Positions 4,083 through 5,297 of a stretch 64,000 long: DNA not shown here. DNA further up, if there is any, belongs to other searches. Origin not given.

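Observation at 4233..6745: YhcG/DUF1016 PDDEXK nuclease gene sits between two copies of the promoter and 5' end of a metallophosphoesterase gene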

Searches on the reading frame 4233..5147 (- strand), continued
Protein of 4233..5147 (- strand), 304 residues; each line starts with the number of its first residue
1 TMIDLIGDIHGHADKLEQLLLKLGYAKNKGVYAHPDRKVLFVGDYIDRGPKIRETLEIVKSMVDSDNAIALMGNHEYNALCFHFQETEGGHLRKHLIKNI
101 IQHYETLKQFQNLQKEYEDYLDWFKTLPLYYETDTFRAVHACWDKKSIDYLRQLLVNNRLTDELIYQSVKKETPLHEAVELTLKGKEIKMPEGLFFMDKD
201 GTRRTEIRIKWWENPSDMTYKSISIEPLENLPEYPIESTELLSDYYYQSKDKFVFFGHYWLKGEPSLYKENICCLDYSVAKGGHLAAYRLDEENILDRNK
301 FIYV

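Call 64: find_encoding_contigs(protein=P0005, flank=5000, max_places=2)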
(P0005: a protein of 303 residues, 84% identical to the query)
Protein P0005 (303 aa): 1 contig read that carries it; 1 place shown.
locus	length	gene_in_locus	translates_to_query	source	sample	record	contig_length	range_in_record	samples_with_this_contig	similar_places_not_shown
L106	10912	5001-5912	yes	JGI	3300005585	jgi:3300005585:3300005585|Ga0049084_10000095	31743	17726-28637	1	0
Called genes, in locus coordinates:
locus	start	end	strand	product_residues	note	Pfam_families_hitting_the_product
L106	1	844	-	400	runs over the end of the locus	PF02441:Flavoprotein, PF04127:DFP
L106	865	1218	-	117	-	PF01192:RNA_pol_Rpb6 (weak)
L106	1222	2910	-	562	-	PF13525:YfiO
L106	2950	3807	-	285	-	PF00682:HMGL-like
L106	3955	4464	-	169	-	PF24595:DUF7619, PF18962:Por_Secre_tail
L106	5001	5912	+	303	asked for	PF00149:Metallophos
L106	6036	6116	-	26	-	-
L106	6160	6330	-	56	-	-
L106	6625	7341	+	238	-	PF01036:Bac_rhodopsin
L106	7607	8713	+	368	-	PF03441:FAD_binding_7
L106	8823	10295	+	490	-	PF04244:DPRP, PF03441:FAD_binding_7 (weak)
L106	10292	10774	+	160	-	PF01613:Flavin_Reduct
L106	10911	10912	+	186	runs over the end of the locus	PF01300:Sua5_yciO_yrdC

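Call 65: find_encoding_contigs(protein=P0004, flank=5000, max_places=2)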
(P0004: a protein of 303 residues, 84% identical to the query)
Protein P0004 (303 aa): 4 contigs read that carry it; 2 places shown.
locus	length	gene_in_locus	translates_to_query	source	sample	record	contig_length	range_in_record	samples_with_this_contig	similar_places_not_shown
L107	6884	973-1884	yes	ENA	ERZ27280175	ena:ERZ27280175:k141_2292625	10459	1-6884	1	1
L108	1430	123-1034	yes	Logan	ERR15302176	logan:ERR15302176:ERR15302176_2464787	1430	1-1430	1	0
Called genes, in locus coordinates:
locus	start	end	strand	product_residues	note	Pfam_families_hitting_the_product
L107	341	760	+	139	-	-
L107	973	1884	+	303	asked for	PF00149:Metallophos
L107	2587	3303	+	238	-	PF01036:Bac_rhodopsin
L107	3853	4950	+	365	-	PF03441:FAD_binding_7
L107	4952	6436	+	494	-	PF04244:DPRP, PF03441:FAD_binding_7 (weak)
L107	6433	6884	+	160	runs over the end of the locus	PF01613:Flavin_Reduct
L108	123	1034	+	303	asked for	PF00149:Metallophos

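Call 72: search_protein_families(library=ncbifam, proteins=[window:4233-5144:-, L102:5874-6371:+, L102:1339-5874:+], max_evalue=0.001)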
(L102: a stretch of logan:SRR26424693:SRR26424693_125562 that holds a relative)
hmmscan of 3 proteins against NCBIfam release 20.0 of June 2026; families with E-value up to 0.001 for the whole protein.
window:4233-5144:- (303 aa): 6 families
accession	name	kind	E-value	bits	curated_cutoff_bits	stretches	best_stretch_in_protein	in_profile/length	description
TIGR04075.1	bacter_Pnkp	equivalog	6.7e-23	80.8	750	1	3-78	183-265/851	polynucleotide kinase-phosphatase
NF010148.0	PRK13625.1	equivalog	2.1e-18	66.7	340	1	2-141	3-141/245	bis(5'-nucleosyl)-tetraphosphatase PrpE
NF001204.0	PRK00166.1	equivalog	6.6e-17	61.7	176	1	4-140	5-121/276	symmetrical bis(5'-nucleosyl)-tetraphosphatase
TIGR00668.1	apaH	equivalog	4.8e-06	26.2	222.85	1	4-80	5-72/279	bis(5'-nucleosyl)-tetraphosphatase (symmetrical) ApaH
NF007425.0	PRK09968.1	equivalog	1.2e-05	25.1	332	1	3-157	18-158/218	protein-serine/threonine phosphatase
NF008516.0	PRK11439.1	equivalog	0.00028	20.9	326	1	3-79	20-85/218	protein-serine/threonine phosphatase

L102:5874-6371:+ (165 aa): 0 families

L102:1339-5874:+ (1511 aa): 8 families
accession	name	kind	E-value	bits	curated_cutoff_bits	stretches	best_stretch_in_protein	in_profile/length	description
TIGR01389.1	recQ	equivalog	3.2e-71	240.5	640.2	2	565-783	9-207/591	DNA helicase RecQ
TIGR00614.1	recQ_fam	subfamily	1.2e-64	218.9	219.8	2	564-812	6-236/470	RecQ family ATP-dependent DNA helicase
NF008279.0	PRK11057.1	equivalog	9.1e-55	186.2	1015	2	563-754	19-197/608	ATP-dependent DNA helicase RecQ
NF041063.1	DpdF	equivalog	8.3e-33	114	550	2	583-770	157-351/813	protein DpdF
TIGR03817.1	DECH_helic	hypoth_equivalog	4.5e-07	28.5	874.1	0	956-1016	325-385/742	helicase/secretion neighborhood putative DEAH-box helicase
NF053631.1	RNA_helic_CshA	equivalog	6.3e-07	28.6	646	0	953-1011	280-338/434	degradosome RNA helicase CshA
NF008394.0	PRK11192.1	equivalog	1.7e-06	27.1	507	0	948-1031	285-370/441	ATP-dependent RNA helicase SrmB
TIGR04121.1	DEXH_lig_assoc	equivalog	1e-05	23.5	850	0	559-701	6-152/804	ligase-associated DNA damage response DEXH box helicase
